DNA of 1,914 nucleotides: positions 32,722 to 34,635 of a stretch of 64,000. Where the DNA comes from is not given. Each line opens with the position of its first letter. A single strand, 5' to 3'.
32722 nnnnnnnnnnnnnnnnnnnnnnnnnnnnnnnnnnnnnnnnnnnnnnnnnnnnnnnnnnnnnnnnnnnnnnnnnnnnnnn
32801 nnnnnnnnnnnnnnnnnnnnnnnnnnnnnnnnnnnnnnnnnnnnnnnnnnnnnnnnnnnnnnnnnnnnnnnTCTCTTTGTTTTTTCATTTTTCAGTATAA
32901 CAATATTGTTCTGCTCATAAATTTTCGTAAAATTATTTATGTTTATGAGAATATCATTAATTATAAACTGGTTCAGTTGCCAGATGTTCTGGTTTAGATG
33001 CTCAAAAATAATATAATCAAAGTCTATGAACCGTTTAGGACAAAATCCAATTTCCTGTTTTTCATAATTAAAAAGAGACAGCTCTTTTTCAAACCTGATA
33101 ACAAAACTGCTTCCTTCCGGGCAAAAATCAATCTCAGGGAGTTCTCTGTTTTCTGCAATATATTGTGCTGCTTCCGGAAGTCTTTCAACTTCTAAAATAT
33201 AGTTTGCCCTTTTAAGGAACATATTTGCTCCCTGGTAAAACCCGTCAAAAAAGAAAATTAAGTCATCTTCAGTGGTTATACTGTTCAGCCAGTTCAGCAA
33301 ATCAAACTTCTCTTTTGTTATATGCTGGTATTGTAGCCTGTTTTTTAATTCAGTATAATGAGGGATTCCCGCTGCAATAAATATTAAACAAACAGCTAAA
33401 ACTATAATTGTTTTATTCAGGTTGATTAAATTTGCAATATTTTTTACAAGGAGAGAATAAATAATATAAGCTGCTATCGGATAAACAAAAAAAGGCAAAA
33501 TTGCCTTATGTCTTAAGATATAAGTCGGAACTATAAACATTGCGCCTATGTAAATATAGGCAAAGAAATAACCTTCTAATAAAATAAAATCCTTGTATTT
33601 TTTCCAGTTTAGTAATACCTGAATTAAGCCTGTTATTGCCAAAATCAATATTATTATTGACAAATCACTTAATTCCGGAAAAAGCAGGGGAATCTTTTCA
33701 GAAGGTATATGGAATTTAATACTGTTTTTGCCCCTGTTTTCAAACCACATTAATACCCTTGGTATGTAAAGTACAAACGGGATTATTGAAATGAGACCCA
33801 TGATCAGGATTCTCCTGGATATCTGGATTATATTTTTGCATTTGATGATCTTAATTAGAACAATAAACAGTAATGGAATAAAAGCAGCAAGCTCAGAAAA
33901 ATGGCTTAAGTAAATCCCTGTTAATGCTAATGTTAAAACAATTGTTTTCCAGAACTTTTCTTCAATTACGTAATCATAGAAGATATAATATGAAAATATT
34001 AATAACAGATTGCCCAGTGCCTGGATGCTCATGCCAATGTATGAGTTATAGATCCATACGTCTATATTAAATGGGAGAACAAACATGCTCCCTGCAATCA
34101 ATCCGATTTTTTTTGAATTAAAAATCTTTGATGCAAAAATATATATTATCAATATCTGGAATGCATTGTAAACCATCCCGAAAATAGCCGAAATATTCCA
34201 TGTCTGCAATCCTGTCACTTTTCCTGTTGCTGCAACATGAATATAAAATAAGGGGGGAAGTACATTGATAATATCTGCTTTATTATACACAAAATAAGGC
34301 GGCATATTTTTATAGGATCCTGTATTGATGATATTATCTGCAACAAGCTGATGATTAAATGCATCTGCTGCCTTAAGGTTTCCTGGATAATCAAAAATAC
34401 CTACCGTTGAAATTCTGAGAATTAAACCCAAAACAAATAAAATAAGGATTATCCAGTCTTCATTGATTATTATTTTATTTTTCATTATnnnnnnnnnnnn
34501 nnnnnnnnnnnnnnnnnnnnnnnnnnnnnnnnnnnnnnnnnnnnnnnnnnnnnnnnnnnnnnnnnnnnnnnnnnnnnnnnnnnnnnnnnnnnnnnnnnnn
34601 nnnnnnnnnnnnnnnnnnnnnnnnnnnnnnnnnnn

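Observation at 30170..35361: DPPR-synthase-like UbiA prenyltransferase, GtrA-like protein, GT2 and polytopic membrane proteins: a decaprenyl-phospho-arabinose-like lipid-linked donor system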

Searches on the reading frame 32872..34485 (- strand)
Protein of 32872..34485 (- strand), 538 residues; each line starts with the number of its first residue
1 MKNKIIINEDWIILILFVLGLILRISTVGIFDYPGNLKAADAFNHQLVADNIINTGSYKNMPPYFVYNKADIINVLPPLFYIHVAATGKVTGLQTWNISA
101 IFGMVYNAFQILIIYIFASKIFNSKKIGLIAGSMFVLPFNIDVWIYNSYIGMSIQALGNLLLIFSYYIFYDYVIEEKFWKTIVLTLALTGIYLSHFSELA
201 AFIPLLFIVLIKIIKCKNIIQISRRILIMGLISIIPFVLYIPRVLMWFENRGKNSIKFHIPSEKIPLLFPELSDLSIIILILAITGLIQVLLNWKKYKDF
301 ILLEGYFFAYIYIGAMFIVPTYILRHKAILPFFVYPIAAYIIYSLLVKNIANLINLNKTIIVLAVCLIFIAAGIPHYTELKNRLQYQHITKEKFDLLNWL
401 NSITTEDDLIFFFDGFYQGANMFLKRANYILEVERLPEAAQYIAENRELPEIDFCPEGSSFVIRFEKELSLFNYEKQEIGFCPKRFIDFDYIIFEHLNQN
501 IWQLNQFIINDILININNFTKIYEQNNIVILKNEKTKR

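Call 3: search_protein_families(library=pfam, proteins=[window:32872-34485:-], max_evalue=0.01)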
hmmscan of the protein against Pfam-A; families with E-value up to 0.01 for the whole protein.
window:32872-34485:- (538 aa): 0 families

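Call 4: search_protein_families(library=ncbifam, proteins=[window:32872-34485:-], max_evalue=0.01)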
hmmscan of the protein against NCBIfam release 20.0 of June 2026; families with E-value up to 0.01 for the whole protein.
window:32872-34485:- (538 aa): 0 families

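Call 18: find_homologous_proteins(query=window:32872-34485:-, max_evalue=0.001)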
Query window:32872-34485:- (538 aa): 2 proteins with E <= 0.001 among 8000 candidates.
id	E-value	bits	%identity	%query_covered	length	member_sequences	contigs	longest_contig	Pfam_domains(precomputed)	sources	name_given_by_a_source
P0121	0.0e+0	1176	100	100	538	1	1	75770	-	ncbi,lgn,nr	ncbi:hypothetical protein JXB41_00290 [Candidatus Woesearchaeota archaeon]|nr:hypothetical protein [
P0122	7.0e-66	241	30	99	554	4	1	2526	PF20176.4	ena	-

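Call 19: search_protein_families(library=pfam, proteins=[P0122, window:32872-34485:-], max_evalue=10)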
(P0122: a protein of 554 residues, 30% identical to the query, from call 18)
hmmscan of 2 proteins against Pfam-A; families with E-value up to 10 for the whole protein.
P0122 (554 aa): 1 family
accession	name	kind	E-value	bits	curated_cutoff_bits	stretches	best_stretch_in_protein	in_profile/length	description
PF20176.3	DUF6541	-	4.6e-10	38.9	29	1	16-331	94-412/646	Family of unknown function (DUF6541)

window:32872-34485:- (538 aa): 0 families

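Call 38: predict_structure(alignment_id=A1)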
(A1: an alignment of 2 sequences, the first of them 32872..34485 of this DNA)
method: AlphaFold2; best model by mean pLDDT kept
length: 538 residues; sequences in the alignment: 2
mean_pLDDT: 35.3   pTM: 0.28
mean pLDDT of the five models: 35.3, 35.0, 35.0, 34.1, 32.8
residues with pLDDT >= 90: 0; 70-90: 12; 50-70: 47; < 50: 479
segments of 3 or more residues with pLDDT < 50: 1-397, 414-485, 495-501
pLDDT, mean of each block of 10 residues (from residue 1): 31 38 29 29 32 28 31 29 26 31 41 43 41 34 27 31 34 34 33 30 34 39 31 30 30 26 26 29 35 36 29 26 27 28 29 32 31 27 27 42 58 37 34 40 40 31 26 26 48 52 56 66 67 64
secondary structure, 60 per line:
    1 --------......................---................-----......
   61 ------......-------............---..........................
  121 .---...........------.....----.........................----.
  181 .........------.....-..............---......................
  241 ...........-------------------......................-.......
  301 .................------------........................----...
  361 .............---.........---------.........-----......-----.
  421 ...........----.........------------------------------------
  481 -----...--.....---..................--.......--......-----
elements in order: H9-30 H34-49 H55-60 H69-72 H80-91 H95-121 H125-135 H142-146 H151-175 H180-189 H196-200 H202-215 H219-251 H271-292 H294-317 H330-353 H358-373 H377-385 H395-403 E409-414 H420-431 H436-444 E491-495 H499-516 E519-525 E528-533

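Call 42: search_protein_representatives(alignment_id=A1)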
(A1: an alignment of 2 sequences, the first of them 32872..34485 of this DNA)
Query: 2 sequences, 557 profile positions. Proteins with E-value up to 0.001 (for the whole library): 334; up to 1e-10: 206; up to 1e-30: 46. The best 150 are listed.
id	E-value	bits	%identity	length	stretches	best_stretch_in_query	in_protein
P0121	4.3e-286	966.4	-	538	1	1-557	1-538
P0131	2.8e-148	511.4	-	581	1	6-554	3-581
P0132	5.2e-148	510.5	-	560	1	7-553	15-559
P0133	3.6e-141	488.0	-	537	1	12-554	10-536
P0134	9.3e-119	414.0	-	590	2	6-306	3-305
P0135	2.9e-116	405.7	-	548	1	6-533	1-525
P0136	3.0e-115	402.4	-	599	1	9-553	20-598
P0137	4.7e-114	398.5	-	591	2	8-312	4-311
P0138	6.0e-113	394.8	-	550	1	11-552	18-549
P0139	3.8e-110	385.6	-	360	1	205-554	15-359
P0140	3.5e-109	382.4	-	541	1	9-550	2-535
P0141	5.0e-107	375.3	-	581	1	8-555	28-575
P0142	1.1e-105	370.8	-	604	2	2-306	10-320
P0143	8.2e-100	351.4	-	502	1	45-550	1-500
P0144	3.6e-96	339.4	-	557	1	16-551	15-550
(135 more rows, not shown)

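Call 46: search_protein_families(library=pfam, alignment_id=A3, max_evalue=0.01)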
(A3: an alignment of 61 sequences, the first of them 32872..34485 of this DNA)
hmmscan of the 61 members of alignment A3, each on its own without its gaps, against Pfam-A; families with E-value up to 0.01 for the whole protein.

A. member 1, window:32872-34485:- (538 aa): 0 families

B. families by the number of members that match (of 61 scanned): 6 families
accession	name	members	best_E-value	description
PF13231.12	PMT_2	16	1.1e-08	Dolichyl-phosphate-mannose-protein mannosyltransferase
PF20176.3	DUF6541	8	2.8e-11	Family of unknown function (DUF6541)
PF10131.15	PTPS_related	1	6.3e-05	6-pyruvoyl-tetrahydropterin synthase related domain; membrane protein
PF02516.20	STT3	1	0.00014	Oligosaccharyl transferase STT3, N-terminal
PF20604.3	DUF6798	1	0.0081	Domain of unknown function (DUF6798)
PF02558.23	ApbA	1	0.0096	Ketopantoate reductase PanE/ApbA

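Call 47: search_solved_structures(query=A3, max_evalue=1, show_alignments=2)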
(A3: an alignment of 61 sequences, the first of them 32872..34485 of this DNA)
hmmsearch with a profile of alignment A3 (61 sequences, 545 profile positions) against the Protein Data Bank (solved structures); distinct sequences matched with E-value up to 1: 21.
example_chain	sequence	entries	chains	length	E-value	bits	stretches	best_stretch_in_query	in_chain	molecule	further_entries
5gmy_A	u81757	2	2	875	2.5e-08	35.8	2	227-410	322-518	Transmembrane oligosaccharyl transferase, putative | Dolichyl-phosphooligosaccharide-protein glycotransferase 3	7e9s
3waj_A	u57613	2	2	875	3.6e-08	35.3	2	227-410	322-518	Transmembrane oligosaccharyl transferase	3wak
3n23_A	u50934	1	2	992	0.017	16.5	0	333-393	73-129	Sodium/potassium-transporting ATPase subunit alpha-1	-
3b8e_A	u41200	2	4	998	0.018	16.4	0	333-393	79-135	Sodium/potassium-transporting ATPase subunit alpha-1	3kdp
7d91_A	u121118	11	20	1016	0.019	16.4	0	333-393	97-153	Sodium/potassium-transporting ATPase subunit alpha-1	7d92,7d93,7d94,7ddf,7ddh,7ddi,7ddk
7yzr_A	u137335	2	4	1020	0.019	16.4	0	333-393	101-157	Sodium/potassium-transporting ATPase subunit alpha-1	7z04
4hqj_A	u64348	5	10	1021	0.019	16.4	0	333-393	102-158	Sodium/potassium-transporting ATPase subunit alpha-1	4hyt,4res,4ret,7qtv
4xe5_A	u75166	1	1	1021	0.03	15.7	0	333-393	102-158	Sodium/potassium-transporting ATPase subunit alpha-1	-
3wgu_A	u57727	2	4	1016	0.038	15.3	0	333-393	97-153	Sodium/potassium-transporting ATPase subunit alpha-1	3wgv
8jbk_A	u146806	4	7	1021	0.039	15.3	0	333-393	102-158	Sodium/potassium-transporting ATPase subunit alpha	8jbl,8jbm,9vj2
9kcj_A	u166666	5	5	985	0.087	14.2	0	333-393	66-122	Sodium/potassium-transporting ATPase subunit alpha-1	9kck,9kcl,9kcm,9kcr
9kcg_A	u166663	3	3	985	0.088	14.2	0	333-393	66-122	Sodium/potassium-transporting ATPase subunit alpha-1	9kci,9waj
24rc_A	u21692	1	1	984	0.089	14.1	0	333-393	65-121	Sodium/potassium-transporting ATPase subunit alpha-1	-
9wak_A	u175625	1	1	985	0.089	14.1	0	333-393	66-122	Sodium/potassium-transporting ATPase subunit alpha-1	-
7e1z_A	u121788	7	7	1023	0.097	14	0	333-393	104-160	Sodium/potassium-transporting ATPase subunit alpha-1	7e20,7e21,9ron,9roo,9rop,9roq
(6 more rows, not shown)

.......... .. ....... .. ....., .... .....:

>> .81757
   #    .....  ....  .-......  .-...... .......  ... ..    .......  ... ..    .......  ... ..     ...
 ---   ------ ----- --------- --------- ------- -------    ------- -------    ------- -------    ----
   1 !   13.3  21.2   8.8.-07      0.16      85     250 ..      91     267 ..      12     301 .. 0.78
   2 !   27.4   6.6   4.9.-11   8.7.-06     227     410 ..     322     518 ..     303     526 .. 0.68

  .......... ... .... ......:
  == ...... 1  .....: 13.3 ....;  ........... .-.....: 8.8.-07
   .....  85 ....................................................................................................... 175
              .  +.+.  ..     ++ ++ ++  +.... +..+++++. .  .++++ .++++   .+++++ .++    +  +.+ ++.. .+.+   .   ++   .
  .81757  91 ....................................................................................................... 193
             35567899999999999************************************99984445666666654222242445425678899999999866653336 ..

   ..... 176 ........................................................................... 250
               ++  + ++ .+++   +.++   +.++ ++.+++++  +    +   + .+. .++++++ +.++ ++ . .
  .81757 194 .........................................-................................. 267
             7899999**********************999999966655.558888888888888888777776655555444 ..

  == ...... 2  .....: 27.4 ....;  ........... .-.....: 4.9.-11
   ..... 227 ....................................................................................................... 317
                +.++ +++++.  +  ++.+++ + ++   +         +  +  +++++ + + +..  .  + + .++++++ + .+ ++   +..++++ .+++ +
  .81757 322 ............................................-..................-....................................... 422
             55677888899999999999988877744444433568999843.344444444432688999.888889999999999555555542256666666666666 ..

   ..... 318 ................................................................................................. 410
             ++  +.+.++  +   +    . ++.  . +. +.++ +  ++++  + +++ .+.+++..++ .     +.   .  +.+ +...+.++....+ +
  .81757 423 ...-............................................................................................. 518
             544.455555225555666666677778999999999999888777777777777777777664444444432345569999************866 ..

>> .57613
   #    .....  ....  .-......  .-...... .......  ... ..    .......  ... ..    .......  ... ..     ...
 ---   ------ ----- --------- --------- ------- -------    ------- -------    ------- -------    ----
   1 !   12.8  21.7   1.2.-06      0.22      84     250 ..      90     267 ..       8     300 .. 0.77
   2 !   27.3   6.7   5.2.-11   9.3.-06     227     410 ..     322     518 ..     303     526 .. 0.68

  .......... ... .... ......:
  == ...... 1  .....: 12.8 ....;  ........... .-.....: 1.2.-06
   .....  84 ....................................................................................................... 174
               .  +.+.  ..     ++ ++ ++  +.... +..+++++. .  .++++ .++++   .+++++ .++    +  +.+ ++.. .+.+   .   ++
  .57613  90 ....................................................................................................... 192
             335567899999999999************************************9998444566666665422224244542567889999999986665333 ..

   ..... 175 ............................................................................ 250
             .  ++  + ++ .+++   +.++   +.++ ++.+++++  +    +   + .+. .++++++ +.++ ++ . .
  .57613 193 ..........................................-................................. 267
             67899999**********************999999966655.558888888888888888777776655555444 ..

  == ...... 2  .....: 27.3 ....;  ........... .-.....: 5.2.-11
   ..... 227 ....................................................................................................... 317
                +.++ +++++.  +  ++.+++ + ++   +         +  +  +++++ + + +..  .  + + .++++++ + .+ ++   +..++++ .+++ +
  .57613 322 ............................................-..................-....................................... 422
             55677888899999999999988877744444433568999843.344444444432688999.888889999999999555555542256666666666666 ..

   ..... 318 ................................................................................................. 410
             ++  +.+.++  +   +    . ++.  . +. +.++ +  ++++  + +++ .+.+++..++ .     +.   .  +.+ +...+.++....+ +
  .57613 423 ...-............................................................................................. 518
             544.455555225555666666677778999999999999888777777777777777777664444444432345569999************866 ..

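Call 67: find_encoding_contigs(protein=P0133, flank=8000, max_places=2)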
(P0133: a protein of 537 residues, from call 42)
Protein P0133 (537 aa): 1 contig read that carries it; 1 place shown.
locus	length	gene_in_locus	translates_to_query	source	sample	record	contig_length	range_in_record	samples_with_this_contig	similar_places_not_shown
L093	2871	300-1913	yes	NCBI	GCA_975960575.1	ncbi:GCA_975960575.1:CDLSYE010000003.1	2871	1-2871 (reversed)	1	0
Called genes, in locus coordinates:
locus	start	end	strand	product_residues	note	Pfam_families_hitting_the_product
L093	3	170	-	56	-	?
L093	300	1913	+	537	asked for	PF20176:DUF6541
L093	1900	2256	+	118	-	-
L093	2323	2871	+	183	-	?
